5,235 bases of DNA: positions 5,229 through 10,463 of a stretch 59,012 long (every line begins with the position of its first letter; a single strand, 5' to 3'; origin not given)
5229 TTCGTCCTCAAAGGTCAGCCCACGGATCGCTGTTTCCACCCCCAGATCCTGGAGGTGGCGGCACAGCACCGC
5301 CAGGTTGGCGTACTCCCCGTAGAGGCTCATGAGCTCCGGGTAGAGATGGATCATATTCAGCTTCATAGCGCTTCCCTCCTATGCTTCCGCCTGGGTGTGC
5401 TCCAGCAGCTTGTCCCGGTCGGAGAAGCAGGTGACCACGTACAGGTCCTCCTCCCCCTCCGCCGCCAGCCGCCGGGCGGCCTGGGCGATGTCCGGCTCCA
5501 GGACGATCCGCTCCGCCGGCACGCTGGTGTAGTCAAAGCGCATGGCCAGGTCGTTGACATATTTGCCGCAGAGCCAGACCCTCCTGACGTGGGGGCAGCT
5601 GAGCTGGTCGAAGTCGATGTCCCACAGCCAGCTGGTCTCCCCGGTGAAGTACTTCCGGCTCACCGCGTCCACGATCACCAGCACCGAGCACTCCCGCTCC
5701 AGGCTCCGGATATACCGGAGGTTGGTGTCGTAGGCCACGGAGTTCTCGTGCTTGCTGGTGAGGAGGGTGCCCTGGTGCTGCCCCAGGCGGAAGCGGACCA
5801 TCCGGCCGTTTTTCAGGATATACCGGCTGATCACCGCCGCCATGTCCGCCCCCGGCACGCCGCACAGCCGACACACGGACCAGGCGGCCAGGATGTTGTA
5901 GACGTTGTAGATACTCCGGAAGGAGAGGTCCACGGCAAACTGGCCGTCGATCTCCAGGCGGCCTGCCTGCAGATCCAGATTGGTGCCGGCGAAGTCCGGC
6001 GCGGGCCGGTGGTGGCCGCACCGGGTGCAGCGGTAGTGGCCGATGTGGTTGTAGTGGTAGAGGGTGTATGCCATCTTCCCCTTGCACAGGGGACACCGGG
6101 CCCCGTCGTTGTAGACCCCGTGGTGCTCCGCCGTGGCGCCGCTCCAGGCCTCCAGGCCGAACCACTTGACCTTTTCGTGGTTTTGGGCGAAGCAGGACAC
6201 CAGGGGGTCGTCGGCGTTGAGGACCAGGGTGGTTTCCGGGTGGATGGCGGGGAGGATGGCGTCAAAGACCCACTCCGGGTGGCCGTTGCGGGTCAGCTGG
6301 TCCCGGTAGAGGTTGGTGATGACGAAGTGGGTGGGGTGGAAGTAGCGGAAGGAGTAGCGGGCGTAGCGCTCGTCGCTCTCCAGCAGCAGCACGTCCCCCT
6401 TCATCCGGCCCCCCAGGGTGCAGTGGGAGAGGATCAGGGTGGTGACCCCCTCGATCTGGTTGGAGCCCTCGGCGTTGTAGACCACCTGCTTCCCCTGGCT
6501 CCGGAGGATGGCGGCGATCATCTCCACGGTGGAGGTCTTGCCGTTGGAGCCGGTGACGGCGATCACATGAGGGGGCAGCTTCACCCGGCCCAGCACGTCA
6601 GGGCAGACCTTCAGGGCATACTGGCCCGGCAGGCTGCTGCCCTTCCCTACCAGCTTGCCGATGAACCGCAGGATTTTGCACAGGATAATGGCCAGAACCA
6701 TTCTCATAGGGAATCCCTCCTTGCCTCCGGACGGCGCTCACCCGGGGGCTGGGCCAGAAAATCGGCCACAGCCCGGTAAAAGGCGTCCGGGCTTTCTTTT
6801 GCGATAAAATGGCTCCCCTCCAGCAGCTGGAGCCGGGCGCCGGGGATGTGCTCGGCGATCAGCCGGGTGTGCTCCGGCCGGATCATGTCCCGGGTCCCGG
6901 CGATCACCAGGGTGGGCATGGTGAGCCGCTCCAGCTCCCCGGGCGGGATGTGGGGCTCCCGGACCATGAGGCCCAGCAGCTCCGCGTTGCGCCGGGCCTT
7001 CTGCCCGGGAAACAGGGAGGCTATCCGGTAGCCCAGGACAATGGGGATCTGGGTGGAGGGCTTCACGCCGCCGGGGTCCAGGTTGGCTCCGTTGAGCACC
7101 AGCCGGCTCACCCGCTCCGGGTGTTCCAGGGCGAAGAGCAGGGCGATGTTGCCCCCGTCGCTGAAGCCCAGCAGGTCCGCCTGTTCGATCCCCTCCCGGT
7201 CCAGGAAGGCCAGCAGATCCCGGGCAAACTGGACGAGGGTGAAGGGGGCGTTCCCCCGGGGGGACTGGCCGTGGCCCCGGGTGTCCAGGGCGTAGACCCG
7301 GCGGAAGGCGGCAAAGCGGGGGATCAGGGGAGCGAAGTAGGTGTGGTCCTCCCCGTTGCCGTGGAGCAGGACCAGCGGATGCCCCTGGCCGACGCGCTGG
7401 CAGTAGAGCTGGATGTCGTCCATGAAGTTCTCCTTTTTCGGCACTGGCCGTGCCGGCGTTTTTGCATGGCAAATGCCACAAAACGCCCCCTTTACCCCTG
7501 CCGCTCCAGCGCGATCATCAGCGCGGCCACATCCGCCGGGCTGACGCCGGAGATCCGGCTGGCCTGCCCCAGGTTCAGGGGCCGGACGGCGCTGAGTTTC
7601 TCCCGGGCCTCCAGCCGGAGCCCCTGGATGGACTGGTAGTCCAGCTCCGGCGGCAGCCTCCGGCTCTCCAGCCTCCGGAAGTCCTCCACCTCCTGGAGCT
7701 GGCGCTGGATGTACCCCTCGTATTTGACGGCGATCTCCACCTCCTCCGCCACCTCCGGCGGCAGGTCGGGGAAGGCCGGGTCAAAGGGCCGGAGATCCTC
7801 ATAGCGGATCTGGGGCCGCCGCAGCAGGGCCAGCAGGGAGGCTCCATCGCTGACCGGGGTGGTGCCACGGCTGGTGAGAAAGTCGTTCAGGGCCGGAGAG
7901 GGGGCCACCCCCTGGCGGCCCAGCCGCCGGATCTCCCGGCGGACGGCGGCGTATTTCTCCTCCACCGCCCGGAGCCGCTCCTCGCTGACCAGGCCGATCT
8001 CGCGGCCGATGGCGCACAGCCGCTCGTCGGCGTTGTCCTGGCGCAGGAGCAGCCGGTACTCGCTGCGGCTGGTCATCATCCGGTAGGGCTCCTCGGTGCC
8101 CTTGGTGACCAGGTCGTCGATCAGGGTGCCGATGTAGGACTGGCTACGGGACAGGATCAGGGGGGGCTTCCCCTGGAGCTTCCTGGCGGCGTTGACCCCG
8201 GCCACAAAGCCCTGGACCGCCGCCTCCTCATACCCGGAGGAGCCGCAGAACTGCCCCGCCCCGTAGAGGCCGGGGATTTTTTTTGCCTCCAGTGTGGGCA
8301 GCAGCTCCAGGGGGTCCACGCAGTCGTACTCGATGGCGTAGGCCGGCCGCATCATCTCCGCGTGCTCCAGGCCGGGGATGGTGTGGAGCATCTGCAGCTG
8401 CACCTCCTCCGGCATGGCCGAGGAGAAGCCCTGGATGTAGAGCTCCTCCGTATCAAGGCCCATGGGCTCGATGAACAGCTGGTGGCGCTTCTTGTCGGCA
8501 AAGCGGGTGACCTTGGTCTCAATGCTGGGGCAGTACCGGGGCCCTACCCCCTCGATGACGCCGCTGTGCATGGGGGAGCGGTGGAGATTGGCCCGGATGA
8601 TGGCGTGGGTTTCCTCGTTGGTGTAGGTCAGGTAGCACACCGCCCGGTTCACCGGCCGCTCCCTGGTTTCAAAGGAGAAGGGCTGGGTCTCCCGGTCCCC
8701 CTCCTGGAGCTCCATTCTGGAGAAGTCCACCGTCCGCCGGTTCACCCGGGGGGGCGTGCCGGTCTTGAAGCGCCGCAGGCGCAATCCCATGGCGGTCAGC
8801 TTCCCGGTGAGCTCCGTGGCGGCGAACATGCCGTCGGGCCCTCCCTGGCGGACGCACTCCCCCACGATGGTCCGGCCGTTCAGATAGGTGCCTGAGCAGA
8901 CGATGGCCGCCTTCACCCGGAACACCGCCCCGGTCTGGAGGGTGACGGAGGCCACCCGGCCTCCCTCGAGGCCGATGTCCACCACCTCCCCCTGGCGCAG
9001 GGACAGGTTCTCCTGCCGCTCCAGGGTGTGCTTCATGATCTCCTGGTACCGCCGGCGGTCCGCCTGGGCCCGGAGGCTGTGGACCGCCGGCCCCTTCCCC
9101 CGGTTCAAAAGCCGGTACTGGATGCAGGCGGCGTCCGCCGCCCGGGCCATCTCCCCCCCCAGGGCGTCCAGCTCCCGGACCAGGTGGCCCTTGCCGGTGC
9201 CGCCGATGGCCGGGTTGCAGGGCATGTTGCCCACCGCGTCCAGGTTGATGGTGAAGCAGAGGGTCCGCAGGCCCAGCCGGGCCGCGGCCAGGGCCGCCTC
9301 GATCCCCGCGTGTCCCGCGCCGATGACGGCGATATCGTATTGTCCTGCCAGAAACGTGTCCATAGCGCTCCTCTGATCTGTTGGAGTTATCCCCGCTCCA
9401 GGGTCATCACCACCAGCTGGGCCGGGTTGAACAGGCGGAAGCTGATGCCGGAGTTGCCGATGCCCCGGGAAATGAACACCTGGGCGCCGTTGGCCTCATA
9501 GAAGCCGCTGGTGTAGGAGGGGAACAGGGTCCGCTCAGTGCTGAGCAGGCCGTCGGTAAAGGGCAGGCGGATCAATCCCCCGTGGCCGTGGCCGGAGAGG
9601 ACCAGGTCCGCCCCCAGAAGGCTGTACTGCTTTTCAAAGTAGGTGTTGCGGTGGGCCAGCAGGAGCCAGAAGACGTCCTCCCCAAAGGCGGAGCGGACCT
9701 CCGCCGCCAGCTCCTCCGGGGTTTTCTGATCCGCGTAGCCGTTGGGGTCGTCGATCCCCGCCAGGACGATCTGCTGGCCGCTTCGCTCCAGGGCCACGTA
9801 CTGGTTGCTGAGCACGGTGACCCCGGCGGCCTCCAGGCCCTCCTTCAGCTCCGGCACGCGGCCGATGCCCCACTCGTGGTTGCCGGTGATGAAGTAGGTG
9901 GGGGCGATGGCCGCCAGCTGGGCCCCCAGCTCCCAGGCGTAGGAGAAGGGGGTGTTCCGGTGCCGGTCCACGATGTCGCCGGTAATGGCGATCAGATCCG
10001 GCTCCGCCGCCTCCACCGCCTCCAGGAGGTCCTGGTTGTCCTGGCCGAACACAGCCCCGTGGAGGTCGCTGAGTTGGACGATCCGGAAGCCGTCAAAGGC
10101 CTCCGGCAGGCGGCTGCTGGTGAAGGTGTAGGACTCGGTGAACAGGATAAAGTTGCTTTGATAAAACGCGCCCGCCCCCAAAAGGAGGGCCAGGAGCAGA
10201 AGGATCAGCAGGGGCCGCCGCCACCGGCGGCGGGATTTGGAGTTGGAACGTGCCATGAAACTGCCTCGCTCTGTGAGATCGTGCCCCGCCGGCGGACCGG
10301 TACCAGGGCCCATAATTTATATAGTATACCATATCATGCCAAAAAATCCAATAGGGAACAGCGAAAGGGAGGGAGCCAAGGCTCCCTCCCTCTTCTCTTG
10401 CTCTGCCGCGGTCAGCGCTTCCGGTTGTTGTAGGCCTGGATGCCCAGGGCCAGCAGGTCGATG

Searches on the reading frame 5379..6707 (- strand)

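Call 44: search_protein_families(library=pfam, proteins=[window:5379-6707:-], max_evalue=0.00001)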
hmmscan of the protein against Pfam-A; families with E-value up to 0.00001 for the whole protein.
window:5379-6707:- (442 aa): 2 families
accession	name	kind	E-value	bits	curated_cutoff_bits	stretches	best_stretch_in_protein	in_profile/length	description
PF08353.15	MurT_C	-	1.9e-21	76.5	25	1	321-429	3-108/110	MurT ligase C-terminal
PF08245.18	Mur_ligase_M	-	2.5e-12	47.6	24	1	51-187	1-149/200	Mur ligase middle domain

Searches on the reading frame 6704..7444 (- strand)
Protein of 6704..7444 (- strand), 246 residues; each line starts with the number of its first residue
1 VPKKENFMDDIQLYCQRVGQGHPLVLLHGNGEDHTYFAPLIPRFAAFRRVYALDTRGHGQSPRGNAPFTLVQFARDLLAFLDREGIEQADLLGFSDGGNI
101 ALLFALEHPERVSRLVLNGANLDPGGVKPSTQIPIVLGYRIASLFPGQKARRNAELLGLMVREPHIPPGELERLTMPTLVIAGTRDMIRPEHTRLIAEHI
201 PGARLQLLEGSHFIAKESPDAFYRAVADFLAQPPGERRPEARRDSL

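Call 44: search_protein_families(library=pfam, proteins=[window:6704-7444:-], max_evalue=0.00001)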
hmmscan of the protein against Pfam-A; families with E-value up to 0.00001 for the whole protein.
window:6704-7444:- (246 aa): 3 families
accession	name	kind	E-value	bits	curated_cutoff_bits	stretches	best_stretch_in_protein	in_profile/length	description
PF00561.26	Abhydrolase_1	-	5.5e-27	95.4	25.8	1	23-124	2-105/245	alpha/beta hydrolase fold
PF12697.13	Abhydrolase_6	-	1e-16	62.7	26.3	1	24-224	1-216/217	Alpha/beta hydrolase family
PF12146.15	Hydrolase_4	-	1.5e-16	60.9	27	1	24-150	7-139/239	Serine aminopeptidase, S33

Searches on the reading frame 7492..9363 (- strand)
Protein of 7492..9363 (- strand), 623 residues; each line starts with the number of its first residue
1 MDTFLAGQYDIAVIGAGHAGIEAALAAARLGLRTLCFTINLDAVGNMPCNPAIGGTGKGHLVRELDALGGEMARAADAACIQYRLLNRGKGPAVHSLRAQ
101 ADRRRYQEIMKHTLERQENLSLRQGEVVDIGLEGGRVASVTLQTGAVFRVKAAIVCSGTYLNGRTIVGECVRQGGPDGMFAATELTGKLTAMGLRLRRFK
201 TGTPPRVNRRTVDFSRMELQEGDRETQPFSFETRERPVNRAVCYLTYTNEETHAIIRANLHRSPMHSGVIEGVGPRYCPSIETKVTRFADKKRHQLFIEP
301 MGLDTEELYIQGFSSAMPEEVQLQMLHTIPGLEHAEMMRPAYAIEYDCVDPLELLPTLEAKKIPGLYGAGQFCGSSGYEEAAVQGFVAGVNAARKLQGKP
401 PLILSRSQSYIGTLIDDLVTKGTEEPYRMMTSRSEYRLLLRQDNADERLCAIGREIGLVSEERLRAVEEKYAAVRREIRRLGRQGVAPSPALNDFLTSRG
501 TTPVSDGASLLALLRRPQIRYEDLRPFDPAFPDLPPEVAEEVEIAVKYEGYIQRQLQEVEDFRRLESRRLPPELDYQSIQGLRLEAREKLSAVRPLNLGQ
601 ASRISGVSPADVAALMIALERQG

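Call 44: search_protein_families(library=pfam, proteins=[window:7492-9363:-], max_evalue=0.00001)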
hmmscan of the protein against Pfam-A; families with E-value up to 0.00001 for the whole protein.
window:7492-9363:- (623 aa): 5 families
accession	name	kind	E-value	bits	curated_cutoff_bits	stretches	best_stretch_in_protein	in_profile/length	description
PF01134.28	GIDA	-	1.3e-154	515.4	22.1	1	10-399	1-390/391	Glucose inhibited division protein A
PF21680.2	GIDA_C_1st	-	1.1e-25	90.6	24.7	1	461-555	1-95/96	tRNA modifying enzyme MnmG/GidA C-terminal helical domain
PF13932.14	SAM_GIDA_C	-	4.5e-25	87.7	27.1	1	560-616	1-57/57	tRNA modifying enzyme MnmG/GidA C-terminal helical bundle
PF12831.13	FAD_oxidored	-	6.5e-07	29.4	27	1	10-160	1-145/416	FAD dependent oxidoreductase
PF07992.20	Pyr_redox_2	-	3.1e-06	27.3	26.1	1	9-158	1-108/291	Pyridine nucleotide-disulphide oxidoreductase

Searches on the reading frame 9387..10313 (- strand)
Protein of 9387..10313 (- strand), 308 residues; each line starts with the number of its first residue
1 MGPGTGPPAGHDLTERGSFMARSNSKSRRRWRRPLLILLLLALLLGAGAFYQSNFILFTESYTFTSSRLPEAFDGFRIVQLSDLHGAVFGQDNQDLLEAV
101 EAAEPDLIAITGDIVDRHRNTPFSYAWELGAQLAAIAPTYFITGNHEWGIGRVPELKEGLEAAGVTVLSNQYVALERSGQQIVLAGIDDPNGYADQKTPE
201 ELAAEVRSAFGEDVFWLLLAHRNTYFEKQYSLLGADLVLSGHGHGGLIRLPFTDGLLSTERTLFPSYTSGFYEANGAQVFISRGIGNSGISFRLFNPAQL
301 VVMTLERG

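Call 44: search_protein_families(library=pfam, proteins=[window:9387-10313:-], max_evalue=0.00001)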
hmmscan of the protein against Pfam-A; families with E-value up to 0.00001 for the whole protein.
window:9387-10313:- (308 aa): 1 family
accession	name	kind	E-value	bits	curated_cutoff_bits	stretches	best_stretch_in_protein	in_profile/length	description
PF00149.33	Metallophos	-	8.9e-14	52.8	21.5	1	76-244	1-189/191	Calcineurin-like phosphoesterase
